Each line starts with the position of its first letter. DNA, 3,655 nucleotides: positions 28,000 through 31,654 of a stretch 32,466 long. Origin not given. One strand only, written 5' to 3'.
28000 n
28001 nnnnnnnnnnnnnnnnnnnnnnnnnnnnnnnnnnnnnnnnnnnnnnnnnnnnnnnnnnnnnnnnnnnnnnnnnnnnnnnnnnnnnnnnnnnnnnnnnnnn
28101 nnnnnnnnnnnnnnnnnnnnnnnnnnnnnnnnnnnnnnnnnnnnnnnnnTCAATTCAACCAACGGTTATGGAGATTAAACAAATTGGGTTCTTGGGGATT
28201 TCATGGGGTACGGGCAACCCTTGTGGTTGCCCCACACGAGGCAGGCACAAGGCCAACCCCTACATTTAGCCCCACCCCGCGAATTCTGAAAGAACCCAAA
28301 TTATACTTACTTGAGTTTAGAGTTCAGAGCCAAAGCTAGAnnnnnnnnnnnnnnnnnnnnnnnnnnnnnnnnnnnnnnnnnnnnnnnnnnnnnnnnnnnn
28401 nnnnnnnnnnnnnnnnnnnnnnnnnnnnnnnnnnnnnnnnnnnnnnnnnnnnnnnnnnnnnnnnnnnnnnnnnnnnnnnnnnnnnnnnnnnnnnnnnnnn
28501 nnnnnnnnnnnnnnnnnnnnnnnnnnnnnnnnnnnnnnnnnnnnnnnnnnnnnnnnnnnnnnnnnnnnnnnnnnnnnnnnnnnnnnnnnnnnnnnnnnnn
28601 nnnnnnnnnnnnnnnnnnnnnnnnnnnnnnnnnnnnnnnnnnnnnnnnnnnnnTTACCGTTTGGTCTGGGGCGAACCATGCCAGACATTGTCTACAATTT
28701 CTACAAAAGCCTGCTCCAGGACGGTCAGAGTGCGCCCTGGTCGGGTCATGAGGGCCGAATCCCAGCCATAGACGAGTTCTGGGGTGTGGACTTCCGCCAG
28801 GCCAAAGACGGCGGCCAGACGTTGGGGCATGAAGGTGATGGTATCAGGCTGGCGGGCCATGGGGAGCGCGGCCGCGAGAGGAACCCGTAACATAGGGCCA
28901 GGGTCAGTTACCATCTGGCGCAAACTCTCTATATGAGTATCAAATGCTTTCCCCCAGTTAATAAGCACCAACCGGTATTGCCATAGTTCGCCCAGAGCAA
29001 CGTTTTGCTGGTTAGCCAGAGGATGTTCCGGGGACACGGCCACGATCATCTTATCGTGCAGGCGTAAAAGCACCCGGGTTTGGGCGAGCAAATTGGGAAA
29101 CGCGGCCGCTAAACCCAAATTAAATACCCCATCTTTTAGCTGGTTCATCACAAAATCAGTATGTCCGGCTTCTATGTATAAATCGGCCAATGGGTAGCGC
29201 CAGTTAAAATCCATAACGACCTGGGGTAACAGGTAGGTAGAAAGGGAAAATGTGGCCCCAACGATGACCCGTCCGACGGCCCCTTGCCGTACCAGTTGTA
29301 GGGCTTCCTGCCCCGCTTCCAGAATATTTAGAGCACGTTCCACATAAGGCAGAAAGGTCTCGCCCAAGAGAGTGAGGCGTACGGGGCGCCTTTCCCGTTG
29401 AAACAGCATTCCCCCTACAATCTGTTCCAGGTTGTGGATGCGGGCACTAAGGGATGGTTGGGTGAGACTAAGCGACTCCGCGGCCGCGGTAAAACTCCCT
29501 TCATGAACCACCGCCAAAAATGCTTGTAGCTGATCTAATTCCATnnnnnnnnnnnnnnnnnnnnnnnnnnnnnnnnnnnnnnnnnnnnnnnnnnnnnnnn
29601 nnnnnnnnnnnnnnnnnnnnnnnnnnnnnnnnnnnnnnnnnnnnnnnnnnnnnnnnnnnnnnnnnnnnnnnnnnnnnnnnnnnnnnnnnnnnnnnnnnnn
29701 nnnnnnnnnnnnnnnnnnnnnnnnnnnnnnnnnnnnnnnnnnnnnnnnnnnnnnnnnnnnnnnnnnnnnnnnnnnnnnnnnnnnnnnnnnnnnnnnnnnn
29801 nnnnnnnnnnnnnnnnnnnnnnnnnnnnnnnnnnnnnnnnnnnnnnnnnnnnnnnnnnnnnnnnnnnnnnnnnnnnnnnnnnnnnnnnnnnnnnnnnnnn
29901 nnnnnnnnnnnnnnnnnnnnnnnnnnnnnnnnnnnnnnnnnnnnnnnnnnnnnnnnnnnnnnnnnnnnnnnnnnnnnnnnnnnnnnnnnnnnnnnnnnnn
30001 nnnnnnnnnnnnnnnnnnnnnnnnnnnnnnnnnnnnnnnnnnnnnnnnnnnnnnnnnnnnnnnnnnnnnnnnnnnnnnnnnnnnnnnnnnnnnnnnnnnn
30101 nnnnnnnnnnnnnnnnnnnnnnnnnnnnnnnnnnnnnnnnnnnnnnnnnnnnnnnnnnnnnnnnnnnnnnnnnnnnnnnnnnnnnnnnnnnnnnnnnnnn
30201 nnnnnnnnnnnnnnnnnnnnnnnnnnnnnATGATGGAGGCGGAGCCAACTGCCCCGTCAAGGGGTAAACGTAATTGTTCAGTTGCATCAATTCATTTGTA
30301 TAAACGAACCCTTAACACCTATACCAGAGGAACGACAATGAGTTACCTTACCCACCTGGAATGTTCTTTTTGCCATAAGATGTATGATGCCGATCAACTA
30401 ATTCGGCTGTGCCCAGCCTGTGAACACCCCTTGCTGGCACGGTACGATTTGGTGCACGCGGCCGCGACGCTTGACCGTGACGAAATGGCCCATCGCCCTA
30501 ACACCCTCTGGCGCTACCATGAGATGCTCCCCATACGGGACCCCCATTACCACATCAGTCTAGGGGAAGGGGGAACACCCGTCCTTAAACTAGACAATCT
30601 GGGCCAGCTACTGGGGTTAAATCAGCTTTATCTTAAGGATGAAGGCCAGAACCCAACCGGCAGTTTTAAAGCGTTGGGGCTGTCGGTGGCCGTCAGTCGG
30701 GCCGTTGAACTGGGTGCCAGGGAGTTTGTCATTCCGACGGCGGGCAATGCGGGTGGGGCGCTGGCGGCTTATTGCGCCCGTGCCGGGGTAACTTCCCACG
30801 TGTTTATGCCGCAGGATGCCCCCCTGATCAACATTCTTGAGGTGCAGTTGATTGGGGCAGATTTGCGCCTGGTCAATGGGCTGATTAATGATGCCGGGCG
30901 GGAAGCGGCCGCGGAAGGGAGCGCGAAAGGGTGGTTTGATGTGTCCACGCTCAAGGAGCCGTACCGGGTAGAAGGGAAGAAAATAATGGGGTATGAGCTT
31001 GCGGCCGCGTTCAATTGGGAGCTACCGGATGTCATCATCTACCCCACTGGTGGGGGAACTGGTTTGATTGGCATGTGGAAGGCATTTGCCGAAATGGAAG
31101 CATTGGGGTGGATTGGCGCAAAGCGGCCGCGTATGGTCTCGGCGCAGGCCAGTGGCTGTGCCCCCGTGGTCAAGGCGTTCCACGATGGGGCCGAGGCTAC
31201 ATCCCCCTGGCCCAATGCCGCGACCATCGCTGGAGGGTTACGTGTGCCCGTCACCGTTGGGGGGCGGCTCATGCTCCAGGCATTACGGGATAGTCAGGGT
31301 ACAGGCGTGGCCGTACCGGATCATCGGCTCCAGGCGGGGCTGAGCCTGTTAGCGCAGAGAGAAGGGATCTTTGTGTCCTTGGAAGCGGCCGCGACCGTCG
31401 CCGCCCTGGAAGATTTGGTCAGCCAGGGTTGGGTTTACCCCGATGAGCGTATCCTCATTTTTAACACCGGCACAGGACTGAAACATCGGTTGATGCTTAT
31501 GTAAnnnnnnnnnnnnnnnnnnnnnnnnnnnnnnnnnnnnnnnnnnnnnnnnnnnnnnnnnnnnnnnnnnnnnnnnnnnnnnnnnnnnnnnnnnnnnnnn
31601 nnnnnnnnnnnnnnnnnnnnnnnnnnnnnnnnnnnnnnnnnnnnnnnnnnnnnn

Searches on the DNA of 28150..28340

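Call 22: search_rna_families(source=window, start=28150, end=28340, threshold=evalue, max_evalue=10, show_alignments=3)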
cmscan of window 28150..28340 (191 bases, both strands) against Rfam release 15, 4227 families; matches with E-value up to 10: 3.
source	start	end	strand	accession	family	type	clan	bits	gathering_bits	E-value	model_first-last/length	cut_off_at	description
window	28210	28232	+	RF02594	NsiR9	Gene; sRNA;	-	17.9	90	0.08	101-123/123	no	Nitrogen stress-induced RNA 9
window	28175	28251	-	RF03109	Thermales-rpoB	Cis-reg;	-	14.1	77.3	1.4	1-89/89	no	Thermales-rpoB RNA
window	28193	28290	+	RF00622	CPEB3_ribozyme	Gene; ribozyme;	-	11.8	35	1.6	1-78/78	no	Mammalian CPEB3 ribozyme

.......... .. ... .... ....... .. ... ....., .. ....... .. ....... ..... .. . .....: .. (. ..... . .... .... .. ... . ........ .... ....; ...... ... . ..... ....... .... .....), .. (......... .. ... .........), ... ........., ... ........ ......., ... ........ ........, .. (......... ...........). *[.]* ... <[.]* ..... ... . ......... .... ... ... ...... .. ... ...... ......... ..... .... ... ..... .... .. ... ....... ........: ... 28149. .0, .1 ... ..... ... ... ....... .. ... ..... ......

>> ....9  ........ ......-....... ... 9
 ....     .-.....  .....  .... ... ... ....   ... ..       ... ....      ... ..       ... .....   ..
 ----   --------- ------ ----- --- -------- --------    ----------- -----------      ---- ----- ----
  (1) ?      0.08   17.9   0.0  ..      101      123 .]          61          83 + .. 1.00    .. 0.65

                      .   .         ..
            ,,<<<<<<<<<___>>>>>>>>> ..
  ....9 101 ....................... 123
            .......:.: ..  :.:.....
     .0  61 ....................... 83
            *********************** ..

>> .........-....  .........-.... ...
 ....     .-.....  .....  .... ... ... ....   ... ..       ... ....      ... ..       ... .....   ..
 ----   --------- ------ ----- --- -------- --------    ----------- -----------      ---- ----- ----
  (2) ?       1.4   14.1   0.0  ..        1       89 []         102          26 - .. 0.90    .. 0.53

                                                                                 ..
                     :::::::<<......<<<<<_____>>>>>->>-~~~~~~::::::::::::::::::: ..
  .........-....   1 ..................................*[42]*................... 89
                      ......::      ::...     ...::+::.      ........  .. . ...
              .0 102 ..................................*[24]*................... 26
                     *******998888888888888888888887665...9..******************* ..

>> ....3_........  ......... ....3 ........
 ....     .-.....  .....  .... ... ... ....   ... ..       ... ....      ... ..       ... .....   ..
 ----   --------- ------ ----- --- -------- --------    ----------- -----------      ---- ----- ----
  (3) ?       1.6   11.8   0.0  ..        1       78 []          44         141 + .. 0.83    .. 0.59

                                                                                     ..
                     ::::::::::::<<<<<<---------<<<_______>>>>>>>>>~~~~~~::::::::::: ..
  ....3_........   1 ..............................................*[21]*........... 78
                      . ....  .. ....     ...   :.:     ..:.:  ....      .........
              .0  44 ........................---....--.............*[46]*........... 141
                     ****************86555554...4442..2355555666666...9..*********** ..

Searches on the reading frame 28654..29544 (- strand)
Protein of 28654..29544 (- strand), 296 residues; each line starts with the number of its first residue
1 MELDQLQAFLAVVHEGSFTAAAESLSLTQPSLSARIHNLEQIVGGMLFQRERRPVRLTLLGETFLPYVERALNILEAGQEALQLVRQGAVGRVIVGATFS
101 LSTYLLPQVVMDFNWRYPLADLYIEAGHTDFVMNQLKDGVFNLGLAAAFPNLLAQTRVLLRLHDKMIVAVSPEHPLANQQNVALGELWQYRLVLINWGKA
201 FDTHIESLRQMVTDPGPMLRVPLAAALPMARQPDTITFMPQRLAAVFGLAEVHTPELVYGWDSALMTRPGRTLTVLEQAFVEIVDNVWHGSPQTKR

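Call 37: find_encoding_contigs(protein=window:28654-29544:-, flank=10000, max_places=3)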
Protein window:28654-29544:- (296 aa): 18 contigs read that carry it; 3 places shown.
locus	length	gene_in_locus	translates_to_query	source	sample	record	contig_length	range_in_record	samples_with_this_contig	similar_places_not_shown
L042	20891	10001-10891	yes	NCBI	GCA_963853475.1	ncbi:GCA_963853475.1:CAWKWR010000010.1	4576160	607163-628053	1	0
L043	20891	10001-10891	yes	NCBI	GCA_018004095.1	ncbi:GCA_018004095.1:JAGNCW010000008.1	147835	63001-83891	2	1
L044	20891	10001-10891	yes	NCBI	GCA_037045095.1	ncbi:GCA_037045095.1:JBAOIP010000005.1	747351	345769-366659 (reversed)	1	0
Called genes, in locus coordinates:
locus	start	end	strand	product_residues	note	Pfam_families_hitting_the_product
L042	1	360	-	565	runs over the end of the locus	PF09587:PGA_cap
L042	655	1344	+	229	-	-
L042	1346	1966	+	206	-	PF01939:NucS_C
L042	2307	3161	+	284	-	PF02810:SEC-C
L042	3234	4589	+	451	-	PF00275:EPSP_synthase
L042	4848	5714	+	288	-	PF00596:Aldolase_II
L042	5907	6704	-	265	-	PF00378:ECH_1, PF16113:ECH_2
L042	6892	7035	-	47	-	-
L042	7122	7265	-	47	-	-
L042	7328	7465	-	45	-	-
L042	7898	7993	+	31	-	-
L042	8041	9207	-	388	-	PF00291:PALP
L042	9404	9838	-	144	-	PF00072:Response_reg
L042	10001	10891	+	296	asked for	PF00126:HTH_1, PF03466:LysR_substrate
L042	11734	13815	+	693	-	PF00270:DEAD (faint), PF04851:ResIII, PF13604:AAA_30 (faint), PF17757:UvrB_inter, PF27431:UvrB_3rd, PF00271:Helicase_C, PF12344:UvrB, PF02151:UVR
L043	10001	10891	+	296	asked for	PF00126:HTH_1, PF03466:LysR_substrate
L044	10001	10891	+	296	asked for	PF00126:HTH_1, PF03466:LysR_substrate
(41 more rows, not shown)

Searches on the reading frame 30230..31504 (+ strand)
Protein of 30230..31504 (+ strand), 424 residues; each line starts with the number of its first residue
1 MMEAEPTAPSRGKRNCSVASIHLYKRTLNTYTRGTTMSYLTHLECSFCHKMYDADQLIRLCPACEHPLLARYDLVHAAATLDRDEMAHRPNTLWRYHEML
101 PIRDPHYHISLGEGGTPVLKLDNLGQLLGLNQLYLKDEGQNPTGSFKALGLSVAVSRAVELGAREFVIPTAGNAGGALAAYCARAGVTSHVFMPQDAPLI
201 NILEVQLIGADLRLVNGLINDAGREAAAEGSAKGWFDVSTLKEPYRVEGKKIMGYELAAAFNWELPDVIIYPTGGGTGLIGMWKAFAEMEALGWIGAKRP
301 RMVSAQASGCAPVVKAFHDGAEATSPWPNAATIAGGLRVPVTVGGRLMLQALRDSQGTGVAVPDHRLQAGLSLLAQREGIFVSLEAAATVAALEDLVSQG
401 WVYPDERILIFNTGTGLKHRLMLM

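Call 34: find_encoding_contigs(protein=window:30230-31504:+, flank=10000, max_places=2)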
Protein window:30230-31504:+ (424 aa): no gene with exactly this product is on record in the collection.
